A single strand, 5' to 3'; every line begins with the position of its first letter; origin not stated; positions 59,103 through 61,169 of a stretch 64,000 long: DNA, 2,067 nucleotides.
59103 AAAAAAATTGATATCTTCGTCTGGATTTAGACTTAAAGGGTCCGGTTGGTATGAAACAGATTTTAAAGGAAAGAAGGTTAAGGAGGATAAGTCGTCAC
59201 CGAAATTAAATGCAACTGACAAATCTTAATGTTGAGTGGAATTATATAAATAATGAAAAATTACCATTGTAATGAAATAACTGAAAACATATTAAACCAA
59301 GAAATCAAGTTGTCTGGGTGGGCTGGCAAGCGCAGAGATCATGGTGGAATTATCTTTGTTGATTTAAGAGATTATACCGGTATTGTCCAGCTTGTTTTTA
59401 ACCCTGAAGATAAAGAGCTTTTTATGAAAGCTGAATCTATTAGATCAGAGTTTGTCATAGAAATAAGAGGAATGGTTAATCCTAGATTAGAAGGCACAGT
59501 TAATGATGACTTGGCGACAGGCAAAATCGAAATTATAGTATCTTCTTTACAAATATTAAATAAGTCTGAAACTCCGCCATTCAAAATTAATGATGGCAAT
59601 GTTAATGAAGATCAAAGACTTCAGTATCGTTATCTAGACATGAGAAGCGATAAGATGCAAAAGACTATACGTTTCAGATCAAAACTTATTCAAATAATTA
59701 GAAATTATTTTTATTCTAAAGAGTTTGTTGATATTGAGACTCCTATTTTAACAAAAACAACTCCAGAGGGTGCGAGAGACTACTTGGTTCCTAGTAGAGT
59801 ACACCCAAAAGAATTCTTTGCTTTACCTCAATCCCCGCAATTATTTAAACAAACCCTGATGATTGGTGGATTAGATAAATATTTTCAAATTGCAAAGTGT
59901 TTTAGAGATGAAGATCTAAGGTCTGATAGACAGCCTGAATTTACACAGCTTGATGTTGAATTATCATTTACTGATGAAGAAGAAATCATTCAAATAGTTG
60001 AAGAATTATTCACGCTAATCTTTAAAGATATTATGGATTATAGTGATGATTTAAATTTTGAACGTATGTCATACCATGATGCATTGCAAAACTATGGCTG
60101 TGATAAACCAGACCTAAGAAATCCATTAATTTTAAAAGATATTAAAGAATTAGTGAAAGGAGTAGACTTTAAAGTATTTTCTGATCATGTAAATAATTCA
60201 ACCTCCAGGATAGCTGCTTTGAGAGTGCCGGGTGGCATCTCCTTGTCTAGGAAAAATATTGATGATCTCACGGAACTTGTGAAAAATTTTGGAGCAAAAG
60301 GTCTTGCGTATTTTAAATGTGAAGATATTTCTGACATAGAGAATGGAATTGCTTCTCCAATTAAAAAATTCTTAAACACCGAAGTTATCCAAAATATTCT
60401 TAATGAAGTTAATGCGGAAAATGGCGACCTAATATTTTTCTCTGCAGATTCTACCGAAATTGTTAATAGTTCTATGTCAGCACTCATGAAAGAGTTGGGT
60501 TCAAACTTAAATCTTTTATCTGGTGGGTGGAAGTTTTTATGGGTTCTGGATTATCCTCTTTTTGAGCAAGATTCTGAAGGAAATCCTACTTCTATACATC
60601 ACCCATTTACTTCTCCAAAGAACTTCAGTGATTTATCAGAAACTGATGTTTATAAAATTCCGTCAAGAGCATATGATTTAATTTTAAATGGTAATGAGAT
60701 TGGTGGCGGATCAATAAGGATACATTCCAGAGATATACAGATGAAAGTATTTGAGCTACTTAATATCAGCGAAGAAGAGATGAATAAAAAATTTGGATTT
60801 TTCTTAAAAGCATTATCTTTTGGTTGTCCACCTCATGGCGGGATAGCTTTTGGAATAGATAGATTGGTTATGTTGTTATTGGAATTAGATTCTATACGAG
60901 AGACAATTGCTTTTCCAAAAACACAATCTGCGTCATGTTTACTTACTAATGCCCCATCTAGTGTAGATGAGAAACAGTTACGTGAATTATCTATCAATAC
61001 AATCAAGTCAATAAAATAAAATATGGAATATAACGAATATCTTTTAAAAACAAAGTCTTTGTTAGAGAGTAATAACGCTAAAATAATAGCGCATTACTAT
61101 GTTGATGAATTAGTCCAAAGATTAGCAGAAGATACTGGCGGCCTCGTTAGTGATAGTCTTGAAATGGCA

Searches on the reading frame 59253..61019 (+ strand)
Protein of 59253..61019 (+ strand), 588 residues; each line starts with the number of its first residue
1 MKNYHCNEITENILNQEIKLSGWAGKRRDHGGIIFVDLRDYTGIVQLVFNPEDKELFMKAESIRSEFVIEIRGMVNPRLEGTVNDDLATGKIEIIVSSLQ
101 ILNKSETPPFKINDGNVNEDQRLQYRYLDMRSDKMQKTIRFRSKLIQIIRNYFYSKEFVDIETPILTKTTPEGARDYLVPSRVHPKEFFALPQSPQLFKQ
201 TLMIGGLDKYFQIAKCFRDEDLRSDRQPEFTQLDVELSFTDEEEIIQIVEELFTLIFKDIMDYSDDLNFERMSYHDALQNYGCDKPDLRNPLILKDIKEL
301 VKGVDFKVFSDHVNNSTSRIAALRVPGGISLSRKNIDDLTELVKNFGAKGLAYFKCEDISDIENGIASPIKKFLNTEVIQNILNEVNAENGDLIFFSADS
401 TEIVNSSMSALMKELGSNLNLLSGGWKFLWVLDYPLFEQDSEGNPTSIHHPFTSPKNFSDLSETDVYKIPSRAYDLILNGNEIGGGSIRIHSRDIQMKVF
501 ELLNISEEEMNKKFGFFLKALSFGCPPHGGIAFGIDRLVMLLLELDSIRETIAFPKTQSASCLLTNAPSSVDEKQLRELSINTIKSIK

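Call 49: search_protein_families(library=ncbifam, proteins=[window:59253-61019:+], max_evalue=1e-20)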
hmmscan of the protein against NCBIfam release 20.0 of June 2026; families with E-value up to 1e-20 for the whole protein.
window:59253-61019:+ (588 aa): 13 families
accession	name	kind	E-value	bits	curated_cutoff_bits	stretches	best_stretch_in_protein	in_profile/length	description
NF001750.0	PRK00476.1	equivalog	1.9e-245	815.7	443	1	1-584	4-587/590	aspartate--tRNA ligase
TIGR00459.1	aspS_bact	equivalog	1.6e-227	756.5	373.85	1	1-585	2-585/586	aspartate--tRNA ligase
NF009460.0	PRK12820.1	equivalog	4.4e-179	597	1379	1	5-582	25-616/723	bifunctional aspartyl-tRNA synthetase/aspartyl/glutamyl-tRNA amidotransferase subunit C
NF003483.0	PRK05159.1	equivalog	2.5e-72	244.1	353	1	2-262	4-260/438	aspartate--tRNA(Asn) ligase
TIGR00458.1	aspS_nondisc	equivalog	9.9e-68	229.1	368.4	1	7-266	4-259/428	aspartate--tRNA(Asn) ligase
NF001756.1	PRK00484.1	subfamily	6.2e-49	167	468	1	12-263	48-293/488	lysine--tRNA ligase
TIGR00499.1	lysS_bact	equivalog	5.1e-48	163.9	427.6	1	10-280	48-300/496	lysine--tRNA ligase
NF003037.0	PRK03932.1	equivalog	1e-45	156.6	414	1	6-269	6-272/451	asparagine--tRNA ligase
TIGR00457.1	asnS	equivalog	1.5e-42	146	342.6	1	11-268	12-273/455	asparagine--tRNA ligase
NF002821.0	PRK02983.1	equivalog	3.8e-41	141.1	742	1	7-253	651-892/1102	bifunctional lysylphosphatidylglycerol synthetase/lysine--tRNA ligase LysX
NF009101.0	PRK12445.1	subfamily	4.2e-31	108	1026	1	12-262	62-307/505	lysine--tRNA ligase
TIGR00462.1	genX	equivalog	3.5e-25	89.1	286.9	0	141-282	3-143/304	EF-P lysine aminoacylase EpmA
NF006828.0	PRK09350.1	equivalog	1.7e-24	86.7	264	0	136-282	13-157/325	elongation factor P--(R)-beta-lysine ligase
